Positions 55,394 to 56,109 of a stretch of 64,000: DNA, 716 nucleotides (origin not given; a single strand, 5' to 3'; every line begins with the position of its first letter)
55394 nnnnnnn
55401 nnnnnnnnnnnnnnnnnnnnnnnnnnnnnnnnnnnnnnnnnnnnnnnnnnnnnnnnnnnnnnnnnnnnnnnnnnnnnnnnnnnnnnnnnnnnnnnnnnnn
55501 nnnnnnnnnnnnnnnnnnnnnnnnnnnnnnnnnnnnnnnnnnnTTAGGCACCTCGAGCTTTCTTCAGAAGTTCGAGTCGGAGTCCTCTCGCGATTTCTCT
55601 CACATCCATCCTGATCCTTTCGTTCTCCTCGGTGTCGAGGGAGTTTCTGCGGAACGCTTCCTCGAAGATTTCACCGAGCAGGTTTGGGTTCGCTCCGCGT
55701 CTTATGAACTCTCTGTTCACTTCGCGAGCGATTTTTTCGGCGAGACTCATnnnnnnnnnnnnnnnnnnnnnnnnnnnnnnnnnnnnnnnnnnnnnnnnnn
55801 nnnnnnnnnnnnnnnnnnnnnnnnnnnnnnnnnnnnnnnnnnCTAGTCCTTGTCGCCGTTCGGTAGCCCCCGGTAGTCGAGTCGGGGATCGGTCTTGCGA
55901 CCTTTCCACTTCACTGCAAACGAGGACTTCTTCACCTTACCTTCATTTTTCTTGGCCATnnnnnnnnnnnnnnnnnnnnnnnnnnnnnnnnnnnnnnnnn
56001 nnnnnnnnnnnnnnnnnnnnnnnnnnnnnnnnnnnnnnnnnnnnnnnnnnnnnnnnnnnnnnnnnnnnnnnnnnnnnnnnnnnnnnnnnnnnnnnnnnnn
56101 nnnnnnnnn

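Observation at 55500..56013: Minus-strand two-gene GC-rich cassette driven by a consensus promoter: 38-aa Lys-rich peptide plus 68-aa helical protein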

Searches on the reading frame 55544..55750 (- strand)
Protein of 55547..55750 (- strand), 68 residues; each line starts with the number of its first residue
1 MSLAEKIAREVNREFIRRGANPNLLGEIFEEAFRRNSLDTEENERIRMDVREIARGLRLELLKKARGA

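Call 8: search_protein_families(library=pfam, proteins=[window:55547-55750:-], max_evalue=1)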
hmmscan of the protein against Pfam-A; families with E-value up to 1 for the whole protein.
seq(68 aa): 0 families

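Call 10: find_homologous_proteins(query=window:55547-55750:-, max_evalue=0.01)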
Query seq(68 aa) (68 aa): 1 proteins with E <= 0.01 among 1 candidates.
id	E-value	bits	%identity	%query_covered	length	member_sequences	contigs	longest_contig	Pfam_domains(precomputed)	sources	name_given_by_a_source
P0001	1.0e-33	131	100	100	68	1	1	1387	-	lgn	-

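Call 19: search_protein_representatives(protein=window:55547-55750:-)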
Query: 68 residues. Proteins with E-value up to 0.001 (for the whole library): 5; up to 1e-10: 2; up to 1e-30: 1. The best 5 are listed.
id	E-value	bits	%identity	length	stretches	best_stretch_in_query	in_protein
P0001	3.3e-34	130.7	100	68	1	1-68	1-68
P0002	7.0e-12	60.6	51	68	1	1-68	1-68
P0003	5.1e-07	45.4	41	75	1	3-68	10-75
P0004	1.7e-05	40.6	34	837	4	10-41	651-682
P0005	2.0e-05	40.4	44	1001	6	8-33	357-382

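Call 23: find_encoding_contigs(protein=P0002, flank=3000, max_places=6)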
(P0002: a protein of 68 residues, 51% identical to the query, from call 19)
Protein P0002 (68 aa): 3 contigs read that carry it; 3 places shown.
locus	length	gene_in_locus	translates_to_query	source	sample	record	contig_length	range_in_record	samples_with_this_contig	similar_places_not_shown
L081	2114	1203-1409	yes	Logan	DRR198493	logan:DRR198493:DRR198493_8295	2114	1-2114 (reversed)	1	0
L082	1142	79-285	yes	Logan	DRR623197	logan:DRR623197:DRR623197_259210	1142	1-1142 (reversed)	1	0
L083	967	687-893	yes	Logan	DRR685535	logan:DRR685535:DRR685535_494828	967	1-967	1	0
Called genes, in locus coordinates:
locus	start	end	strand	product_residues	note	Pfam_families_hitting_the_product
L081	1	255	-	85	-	?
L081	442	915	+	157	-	PF02637:GatB_Yqey (faint), PF09424:YqeY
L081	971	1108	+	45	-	-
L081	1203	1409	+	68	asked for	-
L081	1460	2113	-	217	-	?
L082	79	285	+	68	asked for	-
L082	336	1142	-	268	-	?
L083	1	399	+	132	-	?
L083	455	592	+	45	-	-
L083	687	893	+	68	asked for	-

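Call 24: find_encoding_contigs(protein=P0003, flank=3000, max_places=6)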
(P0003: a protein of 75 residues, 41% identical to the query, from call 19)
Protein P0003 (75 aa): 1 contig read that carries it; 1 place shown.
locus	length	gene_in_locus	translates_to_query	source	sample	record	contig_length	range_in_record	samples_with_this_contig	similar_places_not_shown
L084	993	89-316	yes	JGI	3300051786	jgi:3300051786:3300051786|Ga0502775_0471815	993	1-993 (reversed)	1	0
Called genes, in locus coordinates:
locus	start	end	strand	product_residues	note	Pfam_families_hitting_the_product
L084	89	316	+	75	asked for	-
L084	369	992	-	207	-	?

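Call 35: find_homologous_proteins(query=A2, max_evalue=0.001)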
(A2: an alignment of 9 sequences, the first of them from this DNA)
Query A2 (9 sequences) (68 aa, profile of the alignment): 8 proteins with E <= 0.001 among 591 candidates.
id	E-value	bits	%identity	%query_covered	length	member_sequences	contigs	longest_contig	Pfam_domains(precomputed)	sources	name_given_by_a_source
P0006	1.2e-19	88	-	-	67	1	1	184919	-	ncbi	-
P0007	6.1e-19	85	25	53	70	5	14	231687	-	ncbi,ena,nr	ncbi:MAG: hypothetical protein A3H52_00850 [Candidatus Zambryskibacteria bacterium RIFCSPLOWO2_02_FU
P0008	2.2e-18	84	-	-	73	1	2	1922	-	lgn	-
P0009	5.4e-17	79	-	-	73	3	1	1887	-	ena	-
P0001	1.1e-16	78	100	100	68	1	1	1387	-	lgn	-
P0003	4.5e-16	76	40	84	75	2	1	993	-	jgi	jgi:hypothetical protein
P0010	1.6e-13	68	27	85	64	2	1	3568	-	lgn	-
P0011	4.8e-7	47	44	37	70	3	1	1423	-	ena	-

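Call 39: predict_structure(alignment_id=A3)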
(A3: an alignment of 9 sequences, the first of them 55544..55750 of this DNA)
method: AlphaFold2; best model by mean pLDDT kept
length: 68 residues; sequences in the alignment: 9
mean_pLDDT: 86.8   pTM: 0.71
mean pLDDT of the five models: 86.8, 86.0, 85.9, 81.4, 78.9
residues with pLDDT >= 90: 34; 70-90: 28; 50-70: 6; < 50: 0
segments of 3 or more residues with pLDDT < 50: none
pLDDT, mean of each block of 10 residues (from residue 1): 89 92 91 80 84 91 80
secondary structure, 60 per line:
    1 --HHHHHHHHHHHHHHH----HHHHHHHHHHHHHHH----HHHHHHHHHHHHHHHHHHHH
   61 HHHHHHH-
elements in order: H3-17 H22-36 H41-67
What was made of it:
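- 55544..55762 (-): ORF2 with its ribosome-binding site (AAGGAGG, 5 nt, ATG at 55750): 68-aa basic (pI 9.7) three-helix-bundle protein. AF2 pLDDT 86.8 with helices at 3-17, 22-36 and 41-67 (call 39).
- ORF2 gives a confident protein model from a 9-sequence alignment (call 39).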

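Call 44: fold_search(model_id=the predicted structure, library=pdb)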
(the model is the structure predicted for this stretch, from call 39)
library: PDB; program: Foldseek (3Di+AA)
matches with E <= 10: 4; with E <= 0.001: 0
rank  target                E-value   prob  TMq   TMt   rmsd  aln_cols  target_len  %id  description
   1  3h36                  5.4e+00  0.13  0.47  0.42   5.4        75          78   19  Structure of an uncharacterized domain in polyribonucleotide nucleotidyltransferase from Streptococcus mutans UA159 (released 2009-05-12)
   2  7mqv_B                8.1e+00  0.04  0.27  0.09   9.0        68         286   19  Crystal structure of truncated (ACT domain removed) prephenate dehydrogenase tyrA from Bacillus anthracis in complex w (released 2021-05-19)
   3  7uoe_B                8.6e+00  0.08  0.39  0.15  16.6        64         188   14  SARS-CoV-2 replication-transcription complex bound to CTP, in a pre-catalytic state (released 2022-11-30)
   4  3fbz_A                9.1e+00  0.18  0.53  0.32   2.9        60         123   18  Crystal structure of ORF140 of the archaeal virus Acidianus Filamentous Virus 1 (AFV1) (released 2009-11-10)
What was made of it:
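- ORF2 has no fold match to ribosomal proteins (call 44).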

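Call 45: fold_search(model_id=the predicted structure, library=viral)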
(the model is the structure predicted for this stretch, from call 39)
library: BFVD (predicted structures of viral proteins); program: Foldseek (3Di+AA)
matches with E <= 10: 35; with E <= 0.001: 0
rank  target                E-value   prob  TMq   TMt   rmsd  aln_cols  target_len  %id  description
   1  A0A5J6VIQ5            2.1e+00  0.21  0.40  0.10   4.9        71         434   20  Guanylate-binding protein [Megaviridae environmental sample]
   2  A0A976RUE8            3.3e+00  0.25  0.54  0.46   6.2        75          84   17  (no name in the UniProt tables at hand)
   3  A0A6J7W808            3.7e+00  0.38  0.55  0.61   2.4        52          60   19  Uncharacterized protein [uncultured Caudovirales phage]
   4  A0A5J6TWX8            3.9e+00  0.21  0.50  0.48   3.5        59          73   17  (no name in the UniProt tables at hand)
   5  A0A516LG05            4.4e+00  0.18  0.48  0.37   4.3        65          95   15  (no name in the UniProt tables at hand)
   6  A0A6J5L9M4            4.4e+00  0.13  0.39  0.36   6.6        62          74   19  Uncharacterized protein [uncultured Caudovirales phage]
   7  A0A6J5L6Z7            4.7e+00  0.18  0.49  0.29   4.5        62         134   19  Uncharacterized protein [uncultured Caudovirales phage]
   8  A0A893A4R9            4.7e+00  0.09  0.30  0.22   8.0        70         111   14  RNA-directed RNA polymerase C-terminal domain-containing protein (Fragment) [Riboviria sp.]
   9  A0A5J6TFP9            5.0e+00  0.13  0.42  0.43   4.8        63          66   17  Antitoxin VbhA domain-containing protein [Mycobacterium phage Yuna]
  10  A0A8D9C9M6            5.0e+00  0.06  0.30  0.08   7.7        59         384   15  Uncharacterized protein [uncultured marine phage]
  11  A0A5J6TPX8            5.3e+00  0.12  0.42  0.23   5.8        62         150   21  (no name in the UniProt tables at hand)
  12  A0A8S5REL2            5.6e+00  0.13  0.46  0.40   4.7        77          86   12  Holin [virus sp. ctqEG8]
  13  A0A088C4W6            5.6e+00  0.12  0.47  0.30   8.7        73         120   10  (no name in the UniProt tables at hand)
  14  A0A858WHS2            5.6e+00  0.11  0.41  0.27   5.6        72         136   12  Uncharacterized protein [Xanthomonas phage FoX4]
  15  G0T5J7                5.6e+00  0.08  0.34  0.15   9.7        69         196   16  HMG box domain-containing protein [Wiseana iridescent virus]
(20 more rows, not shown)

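Call 70: search_protein_families(library=padloc, alignment_id=A3, max_evalue=1)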
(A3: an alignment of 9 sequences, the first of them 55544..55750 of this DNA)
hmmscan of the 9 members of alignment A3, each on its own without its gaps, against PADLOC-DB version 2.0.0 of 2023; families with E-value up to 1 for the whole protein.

A. member 1, window:55544-55750:- (68 aa): 0 families

B. families by the number of members that match (of 9 scanned): 0 families

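Call 71: search_protein_families(library=phrogs, alignment_id=A3, max_evalue=1)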
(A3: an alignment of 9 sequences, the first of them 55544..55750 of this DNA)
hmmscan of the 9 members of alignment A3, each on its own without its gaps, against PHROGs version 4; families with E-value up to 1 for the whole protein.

A. member 1, window:55544-55750:- (68 aa): 0 families

B. families by the number of members that match (of 9 scanned): 4 families
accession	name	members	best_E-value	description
phrog_31279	-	1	0.081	-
phrog_1801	-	1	0.15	tail fiber protein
phrog_13109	-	1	0.16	-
phrog_3688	-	1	0.35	-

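Call 72: search_protein_families(library=ncbifam, alignment_id=A3, max_evalue=1)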
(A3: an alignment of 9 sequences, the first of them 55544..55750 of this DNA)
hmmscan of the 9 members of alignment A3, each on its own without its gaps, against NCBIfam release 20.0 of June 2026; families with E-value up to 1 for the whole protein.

A. member 1, window:55544-55750:- (68 aa): 0 families

B. families by the number of members that match (of 9 scanned): 2 families
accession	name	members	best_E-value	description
NF009146.0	PRK12496.1-3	1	0.14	hypothetical protein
NF038162.1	RtcB_rel_intein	1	0.16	intein-containing RtcB family protein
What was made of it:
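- No toxin-antitoxin or defence family hit in Pfam, NCBIfam or PADLOC (calls 8, 70, 72).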

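Call 73: search_solved_structures(query=A3, max_evalue=10, show_alignments=2)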
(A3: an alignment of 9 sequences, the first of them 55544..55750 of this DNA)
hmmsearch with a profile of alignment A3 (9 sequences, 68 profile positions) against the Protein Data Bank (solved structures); distinct sequences matched with E-value up to 10: 17.
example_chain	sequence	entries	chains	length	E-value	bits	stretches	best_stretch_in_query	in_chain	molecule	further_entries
9jm8_A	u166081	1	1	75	0.028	17.9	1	7-43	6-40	LRD-7A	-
5fna_A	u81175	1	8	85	0.047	17.1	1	28-60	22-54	Caspase-1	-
7keu_E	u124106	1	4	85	0.053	17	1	28-60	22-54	Caspase-1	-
6egc_A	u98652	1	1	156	0.35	14.4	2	7-58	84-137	SC_2L4HC2_23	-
4l9n_A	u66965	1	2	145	0.36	14.3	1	25-56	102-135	MepR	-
4l9t_A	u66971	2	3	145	0.39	14.2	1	25-56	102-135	MepR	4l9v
9wz6_A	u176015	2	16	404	0.44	14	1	28-60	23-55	Caspase-1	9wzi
3eco_A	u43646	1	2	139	0.53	13.8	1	25-55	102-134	MepR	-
5fb2_A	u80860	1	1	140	0.53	13.8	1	25-55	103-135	MarR family regulatory protein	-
4l9j_A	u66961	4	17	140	0.53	13.8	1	25-55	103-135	MepR | MarR family regulatory protein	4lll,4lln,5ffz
4ld5_A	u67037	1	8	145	0.58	13.7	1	25-56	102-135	MepR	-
7yh8_A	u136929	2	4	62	0.64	13.5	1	28-63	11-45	L-19437 | D-binder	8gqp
5ffx_A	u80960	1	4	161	0.75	13.3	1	25-55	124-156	MarR family regulatory protein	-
5f6f_A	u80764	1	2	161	0.77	13.3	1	25-55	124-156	MarR family regulatory protein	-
5j0k_A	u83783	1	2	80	0.89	13.1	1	5-58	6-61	designed protein 2L4HC2_23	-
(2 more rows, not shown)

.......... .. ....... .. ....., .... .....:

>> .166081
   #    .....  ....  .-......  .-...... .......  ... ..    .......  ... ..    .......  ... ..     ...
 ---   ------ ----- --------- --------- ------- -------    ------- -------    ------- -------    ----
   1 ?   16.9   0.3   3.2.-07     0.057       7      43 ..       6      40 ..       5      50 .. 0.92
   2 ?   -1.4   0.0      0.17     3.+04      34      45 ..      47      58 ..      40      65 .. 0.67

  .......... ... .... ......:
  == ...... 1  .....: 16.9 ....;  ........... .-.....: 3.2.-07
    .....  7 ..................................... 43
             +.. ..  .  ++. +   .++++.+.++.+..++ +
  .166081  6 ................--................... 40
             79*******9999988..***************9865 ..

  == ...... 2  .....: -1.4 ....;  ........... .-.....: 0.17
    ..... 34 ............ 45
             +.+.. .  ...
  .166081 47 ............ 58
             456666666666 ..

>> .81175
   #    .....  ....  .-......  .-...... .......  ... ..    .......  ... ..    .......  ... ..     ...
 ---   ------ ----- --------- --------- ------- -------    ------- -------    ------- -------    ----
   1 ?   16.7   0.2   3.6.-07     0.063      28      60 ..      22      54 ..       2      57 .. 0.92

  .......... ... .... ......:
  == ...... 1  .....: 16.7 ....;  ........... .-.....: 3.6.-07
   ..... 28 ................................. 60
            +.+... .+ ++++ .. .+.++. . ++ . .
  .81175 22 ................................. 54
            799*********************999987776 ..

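Call 95: search_dna_similar(query=window:55547-55750:-, collection=phages, mode=protein, max_evalue=1, max_rows=8)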
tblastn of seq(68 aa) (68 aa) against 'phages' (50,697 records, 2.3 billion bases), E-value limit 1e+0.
No match.

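Call 96: search_dna_similar(query=window:55547-55750:-, collection=plasmids, mode=protein, max_evalue=1, max_rows=8)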
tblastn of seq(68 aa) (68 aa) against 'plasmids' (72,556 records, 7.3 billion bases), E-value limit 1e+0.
No match.
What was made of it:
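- No tblastn hit in 50,697 phage or 72,556 plasmid records (calls 95, 96), and no PHROG hit (call 71).
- Tried and rejected: Phage or plasmid origin: no tblastn hits (calls 95, 96).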

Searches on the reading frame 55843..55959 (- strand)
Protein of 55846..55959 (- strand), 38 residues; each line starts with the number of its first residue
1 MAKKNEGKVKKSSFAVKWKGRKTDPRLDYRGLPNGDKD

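Call 8: search_protein_families(library=pfam, proteins=[window:55846-55959:-], max_evalue=1)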
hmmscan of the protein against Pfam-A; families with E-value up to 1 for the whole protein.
seq(38 aa): 0 families

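Call 46: search_protein_families(library=pfam, proteins=[window:55846-55959:-], max_evalue=10)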
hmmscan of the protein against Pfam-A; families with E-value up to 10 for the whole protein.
seq(38 aa): 0 families

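Call 48: search_solved_structures(query=window:55846-55959:-, max_evalue=10, show_alignments=3)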
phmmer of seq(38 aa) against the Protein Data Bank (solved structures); distinct sequences matched with E-value up to 10: 0.

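Call 81: predict_structure(alignment_id=A7)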
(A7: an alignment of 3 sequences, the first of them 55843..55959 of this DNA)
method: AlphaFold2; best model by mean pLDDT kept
length: 38 residues; sequences in the alignment: 3
mean_pLDDT: 58.6   pTM: 0.16
mean pLDDT of the five models: 58.6, 58.6, 57.9, 57.8, 56.4
residues with pLDDT >= 90: 0; 70-90: 0; 50-70: 36; < 50: 2
segments of 3 or more residues with pLDDT < 50: none
pLDDT, mean of each block of 10 residues (from residue 1): 60 63 58 52
secondary structure, 60 per line:
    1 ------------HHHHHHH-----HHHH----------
elements in order: H13-19 H25-28
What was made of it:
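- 55843..55959 (-): ORF1: 38-aa Lys/Arg-rich peptide (pI 10.2), probably disordered. AF2 pLDDT is 58.6 (call 81).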
